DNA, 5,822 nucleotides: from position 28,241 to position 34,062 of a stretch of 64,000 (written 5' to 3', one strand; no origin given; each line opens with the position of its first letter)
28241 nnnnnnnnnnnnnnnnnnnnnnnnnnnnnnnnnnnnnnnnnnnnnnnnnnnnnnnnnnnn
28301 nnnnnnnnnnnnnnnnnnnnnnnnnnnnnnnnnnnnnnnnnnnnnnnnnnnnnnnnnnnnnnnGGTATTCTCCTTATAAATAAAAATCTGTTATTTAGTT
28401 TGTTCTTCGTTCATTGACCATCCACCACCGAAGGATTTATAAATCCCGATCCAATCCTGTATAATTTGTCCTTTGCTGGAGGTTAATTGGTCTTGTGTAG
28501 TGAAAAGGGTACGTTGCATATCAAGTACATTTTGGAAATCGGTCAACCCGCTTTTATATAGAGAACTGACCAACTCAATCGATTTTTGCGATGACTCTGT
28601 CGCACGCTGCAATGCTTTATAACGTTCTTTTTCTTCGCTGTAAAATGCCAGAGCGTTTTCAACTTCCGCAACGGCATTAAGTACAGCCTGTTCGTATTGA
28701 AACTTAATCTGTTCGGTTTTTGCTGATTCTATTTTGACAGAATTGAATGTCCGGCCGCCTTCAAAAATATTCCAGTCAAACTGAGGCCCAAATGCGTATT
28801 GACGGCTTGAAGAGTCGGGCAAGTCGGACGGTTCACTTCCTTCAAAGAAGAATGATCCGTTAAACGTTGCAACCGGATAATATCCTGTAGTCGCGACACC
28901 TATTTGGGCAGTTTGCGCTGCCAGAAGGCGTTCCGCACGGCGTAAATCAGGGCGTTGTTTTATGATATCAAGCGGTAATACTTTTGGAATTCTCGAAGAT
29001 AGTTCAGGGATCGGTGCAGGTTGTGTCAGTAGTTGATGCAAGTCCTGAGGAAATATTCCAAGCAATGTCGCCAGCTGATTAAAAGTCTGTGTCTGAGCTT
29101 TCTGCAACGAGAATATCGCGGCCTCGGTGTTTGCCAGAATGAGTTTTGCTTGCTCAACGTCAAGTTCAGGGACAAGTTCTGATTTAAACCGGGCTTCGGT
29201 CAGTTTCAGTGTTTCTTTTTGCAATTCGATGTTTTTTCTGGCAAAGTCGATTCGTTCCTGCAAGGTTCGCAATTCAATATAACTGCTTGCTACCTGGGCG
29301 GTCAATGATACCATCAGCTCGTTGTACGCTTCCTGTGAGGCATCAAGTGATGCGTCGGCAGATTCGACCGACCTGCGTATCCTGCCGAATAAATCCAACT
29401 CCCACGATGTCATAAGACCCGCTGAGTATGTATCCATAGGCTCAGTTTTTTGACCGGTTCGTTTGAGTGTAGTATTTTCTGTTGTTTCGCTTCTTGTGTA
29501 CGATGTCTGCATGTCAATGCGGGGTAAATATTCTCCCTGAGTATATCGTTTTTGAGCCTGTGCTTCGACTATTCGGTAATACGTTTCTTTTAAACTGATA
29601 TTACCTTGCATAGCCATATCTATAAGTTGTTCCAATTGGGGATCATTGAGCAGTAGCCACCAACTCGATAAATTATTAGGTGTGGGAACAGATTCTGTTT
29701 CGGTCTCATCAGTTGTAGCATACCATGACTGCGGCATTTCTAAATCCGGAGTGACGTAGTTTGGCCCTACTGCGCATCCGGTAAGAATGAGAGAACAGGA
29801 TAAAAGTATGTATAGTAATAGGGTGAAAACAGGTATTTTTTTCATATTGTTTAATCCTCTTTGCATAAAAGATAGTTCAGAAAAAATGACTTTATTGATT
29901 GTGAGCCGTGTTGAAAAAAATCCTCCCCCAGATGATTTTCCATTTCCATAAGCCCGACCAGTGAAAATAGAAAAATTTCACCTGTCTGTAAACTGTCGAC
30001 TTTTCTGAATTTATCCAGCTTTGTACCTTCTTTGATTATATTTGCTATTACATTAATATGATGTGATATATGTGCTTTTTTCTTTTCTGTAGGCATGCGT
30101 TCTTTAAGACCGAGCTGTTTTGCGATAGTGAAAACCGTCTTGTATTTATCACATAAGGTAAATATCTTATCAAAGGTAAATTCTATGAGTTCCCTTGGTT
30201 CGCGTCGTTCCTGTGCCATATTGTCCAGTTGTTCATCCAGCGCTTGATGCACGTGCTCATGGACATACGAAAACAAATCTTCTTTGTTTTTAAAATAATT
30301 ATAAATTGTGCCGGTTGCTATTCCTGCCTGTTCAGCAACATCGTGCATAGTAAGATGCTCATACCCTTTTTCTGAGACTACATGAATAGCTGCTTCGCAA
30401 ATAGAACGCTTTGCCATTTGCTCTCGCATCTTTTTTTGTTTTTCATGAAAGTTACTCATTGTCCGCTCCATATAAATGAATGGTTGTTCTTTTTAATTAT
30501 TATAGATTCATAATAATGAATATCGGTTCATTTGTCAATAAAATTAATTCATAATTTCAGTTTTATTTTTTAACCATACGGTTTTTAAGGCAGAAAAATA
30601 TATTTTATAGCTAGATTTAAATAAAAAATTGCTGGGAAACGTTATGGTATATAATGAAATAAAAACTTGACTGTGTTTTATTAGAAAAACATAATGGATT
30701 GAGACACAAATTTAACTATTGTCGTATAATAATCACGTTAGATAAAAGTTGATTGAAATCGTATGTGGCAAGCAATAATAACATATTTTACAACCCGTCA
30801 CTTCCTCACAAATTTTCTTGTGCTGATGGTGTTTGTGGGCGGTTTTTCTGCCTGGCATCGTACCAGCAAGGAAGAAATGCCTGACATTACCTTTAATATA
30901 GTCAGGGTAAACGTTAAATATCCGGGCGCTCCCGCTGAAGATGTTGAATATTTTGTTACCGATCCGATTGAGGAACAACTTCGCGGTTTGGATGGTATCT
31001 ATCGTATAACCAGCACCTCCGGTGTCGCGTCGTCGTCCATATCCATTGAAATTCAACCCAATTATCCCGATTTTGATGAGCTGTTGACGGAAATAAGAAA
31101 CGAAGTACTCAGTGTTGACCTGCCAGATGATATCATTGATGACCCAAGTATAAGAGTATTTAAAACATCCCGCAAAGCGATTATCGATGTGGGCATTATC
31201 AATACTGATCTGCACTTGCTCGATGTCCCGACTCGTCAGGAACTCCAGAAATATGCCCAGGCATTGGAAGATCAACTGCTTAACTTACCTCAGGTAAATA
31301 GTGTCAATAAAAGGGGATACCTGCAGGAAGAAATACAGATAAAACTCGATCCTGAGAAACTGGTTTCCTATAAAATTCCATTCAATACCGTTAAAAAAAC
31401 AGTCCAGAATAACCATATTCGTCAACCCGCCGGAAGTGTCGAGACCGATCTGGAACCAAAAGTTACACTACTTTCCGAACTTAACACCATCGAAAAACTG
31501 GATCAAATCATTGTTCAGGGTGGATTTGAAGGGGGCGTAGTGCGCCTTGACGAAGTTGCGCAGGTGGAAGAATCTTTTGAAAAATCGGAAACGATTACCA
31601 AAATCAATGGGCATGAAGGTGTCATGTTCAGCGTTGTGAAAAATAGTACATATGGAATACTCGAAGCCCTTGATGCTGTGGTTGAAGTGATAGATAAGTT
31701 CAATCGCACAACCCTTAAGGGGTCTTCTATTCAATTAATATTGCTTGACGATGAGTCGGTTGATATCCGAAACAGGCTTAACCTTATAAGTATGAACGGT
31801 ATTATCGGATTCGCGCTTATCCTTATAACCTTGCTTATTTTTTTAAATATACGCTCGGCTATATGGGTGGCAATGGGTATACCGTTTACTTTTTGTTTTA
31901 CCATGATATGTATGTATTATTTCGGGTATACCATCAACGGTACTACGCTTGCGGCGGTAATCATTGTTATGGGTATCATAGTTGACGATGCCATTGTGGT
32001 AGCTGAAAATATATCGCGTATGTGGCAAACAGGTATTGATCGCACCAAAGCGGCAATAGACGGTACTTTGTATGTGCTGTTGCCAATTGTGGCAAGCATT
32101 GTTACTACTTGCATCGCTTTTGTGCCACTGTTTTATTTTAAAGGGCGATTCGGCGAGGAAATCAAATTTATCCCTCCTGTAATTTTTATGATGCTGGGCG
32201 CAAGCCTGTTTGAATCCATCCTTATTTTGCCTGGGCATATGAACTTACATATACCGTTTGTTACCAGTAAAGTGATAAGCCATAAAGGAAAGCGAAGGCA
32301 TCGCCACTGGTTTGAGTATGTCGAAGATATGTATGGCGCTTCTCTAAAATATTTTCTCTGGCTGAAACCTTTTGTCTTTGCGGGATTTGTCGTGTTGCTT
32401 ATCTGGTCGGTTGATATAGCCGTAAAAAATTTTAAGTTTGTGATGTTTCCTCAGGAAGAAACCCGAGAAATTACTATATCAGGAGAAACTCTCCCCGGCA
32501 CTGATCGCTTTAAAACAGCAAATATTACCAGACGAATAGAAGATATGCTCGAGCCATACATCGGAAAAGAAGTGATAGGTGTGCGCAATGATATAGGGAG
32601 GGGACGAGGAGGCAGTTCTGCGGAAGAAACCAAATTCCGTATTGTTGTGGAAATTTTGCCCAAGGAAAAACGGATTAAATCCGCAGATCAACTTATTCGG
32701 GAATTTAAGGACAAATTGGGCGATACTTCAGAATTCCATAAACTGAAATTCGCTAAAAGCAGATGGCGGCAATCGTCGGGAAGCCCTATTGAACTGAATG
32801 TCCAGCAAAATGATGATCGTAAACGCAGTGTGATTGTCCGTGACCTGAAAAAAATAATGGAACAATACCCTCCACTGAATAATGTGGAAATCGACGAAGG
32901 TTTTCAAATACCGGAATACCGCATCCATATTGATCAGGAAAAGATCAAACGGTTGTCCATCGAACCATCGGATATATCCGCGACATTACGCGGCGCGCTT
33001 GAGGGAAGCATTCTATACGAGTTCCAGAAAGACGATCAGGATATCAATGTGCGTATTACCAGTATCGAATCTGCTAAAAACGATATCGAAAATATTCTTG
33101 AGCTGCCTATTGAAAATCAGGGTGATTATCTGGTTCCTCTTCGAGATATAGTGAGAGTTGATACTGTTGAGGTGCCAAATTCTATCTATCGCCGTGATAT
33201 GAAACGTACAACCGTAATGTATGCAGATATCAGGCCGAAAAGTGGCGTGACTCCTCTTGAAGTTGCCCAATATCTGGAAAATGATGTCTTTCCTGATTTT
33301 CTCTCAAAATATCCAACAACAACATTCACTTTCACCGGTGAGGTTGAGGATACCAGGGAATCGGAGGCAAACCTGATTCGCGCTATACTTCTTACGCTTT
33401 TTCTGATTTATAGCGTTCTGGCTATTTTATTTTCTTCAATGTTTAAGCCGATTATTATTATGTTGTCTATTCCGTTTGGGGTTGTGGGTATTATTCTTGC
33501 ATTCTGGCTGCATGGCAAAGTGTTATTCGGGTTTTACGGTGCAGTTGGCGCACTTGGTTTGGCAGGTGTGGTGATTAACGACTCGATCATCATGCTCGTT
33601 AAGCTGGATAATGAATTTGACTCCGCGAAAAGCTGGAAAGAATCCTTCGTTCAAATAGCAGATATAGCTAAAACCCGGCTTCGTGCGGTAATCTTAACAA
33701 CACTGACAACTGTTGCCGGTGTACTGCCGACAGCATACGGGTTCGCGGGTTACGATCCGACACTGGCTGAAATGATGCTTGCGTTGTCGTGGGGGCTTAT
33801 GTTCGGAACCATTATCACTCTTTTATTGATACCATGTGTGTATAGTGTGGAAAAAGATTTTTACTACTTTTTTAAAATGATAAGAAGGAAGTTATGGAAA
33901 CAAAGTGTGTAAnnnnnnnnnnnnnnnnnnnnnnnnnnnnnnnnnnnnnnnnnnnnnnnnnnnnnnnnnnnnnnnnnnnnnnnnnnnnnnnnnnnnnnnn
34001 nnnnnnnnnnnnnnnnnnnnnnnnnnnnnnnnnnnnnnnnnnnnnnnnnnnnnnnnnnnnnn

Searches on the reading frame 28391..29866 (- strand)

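Call 35: search_protein_families(library=pfam, proteins=[window:28391-29866:-], max_evalue=0.001)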
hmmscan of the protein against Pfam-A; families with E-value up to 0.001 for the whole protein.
window:28391-29866:- (491 aa): 1 family
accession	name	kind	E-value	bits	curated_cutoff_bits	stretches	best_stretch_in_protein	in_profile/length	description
PF02321.23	OEP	-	3.5e-52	177.4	22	2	302-478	9-185/187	Outer membrane efflux protein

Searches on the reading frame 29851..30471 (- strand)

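Call 8: search_protein_families(library=pfam, proteins=[window:29851-30471:-], max_evalue=0.01)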
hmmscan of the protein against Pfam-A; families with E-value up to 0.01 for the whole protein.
window:29851-30471:- (206 aa): 4 families
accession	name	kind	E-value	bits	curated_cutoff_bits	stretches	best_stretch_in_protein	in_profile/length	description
PF00440.29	TetR_N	-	4.5e-16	58.8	24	1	24-69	1-46/47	Bacterial regulatory proteins, tetR family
PF13022.12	HTH_Tnp_1_2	-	2.8e-05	24.6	27.9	1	27-83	14-69/122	Helix-turn-helix of insertion element transposase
PF17935.6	TetR_C_27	-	0.0028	18.2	26.1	1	131-172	41-82/106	Tetracyclin repressor-like, C-terminal domain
PF00356.27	LacI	-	0.0044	17.2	27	0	41-80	1-40/46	Bacterial regulatory proteins, lacI family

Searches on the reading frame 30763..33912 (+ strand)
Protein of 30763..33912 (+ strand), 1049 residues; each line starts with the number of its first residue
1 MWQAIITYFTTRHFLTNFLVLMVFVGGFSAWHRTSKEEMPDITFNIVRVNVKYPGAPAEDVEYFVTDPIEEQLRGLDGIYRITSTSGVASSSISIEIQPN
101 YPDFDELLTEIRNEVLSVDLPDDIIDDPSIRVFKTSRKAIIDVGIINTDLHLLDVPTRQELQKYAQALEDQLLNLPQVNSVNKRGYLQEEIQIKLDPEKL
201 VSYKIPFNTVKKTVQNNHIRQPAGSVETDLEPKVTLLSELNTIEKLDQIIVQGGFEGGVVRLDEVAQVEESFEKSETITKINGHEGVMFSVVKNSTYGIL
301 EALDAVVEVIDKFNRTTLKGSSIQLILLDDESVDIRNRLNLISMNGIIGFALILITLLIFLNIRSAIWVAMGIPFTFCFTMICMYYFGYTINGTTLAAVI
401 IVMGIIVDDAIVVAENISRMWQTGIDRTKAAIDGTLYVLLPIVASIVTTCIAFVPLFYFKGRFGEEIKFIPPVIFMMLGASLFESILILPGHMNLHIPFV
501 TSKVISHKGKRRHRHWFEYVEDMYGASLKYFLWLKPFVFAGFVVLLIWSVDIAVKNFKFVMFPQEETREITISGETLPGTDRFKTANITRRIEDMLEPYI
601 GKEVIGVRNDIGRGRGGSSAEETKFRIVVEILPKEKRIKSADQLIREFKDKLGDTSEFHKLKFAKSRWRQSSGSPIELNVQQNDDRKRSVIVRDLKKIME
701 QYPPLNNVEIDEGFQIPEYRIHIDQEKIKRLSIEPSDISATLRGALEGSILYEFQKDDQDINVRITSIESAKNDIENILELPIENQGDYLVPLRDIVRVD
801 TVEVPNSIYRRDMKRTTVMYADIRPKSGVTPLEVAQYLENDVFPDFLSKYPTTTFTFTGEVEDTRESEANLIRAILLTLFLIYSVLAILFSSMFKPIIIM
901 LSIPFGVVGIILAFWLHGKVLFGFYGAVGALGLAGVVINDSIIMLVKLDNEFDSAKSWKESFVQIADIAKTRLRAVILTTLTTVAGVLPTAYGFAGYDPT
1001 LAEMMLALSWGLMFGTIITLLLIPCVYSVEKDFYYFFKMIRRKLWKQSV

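Call 8: search_protein_families(library=pfam, proteins=[window:30763-33912:+], max_evalue=0.01)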
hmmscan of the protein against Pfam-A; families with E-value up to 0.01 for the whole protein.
window:30763-33912:+ (1049 aa): 2 families
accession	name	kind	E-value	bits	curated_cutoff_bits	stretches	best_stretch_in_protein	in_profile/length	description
PF00873.25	ACR_tran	-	3.8e-152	508.7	28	1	5-1029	1-1019/1021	AcrB/AcrD/AcrF family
PF02355.23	SecD_SecF_C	-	1.1e-06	28.7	20.5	2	348-487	39-177/189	Protein export membrane protein SecD/SecF, C-terminal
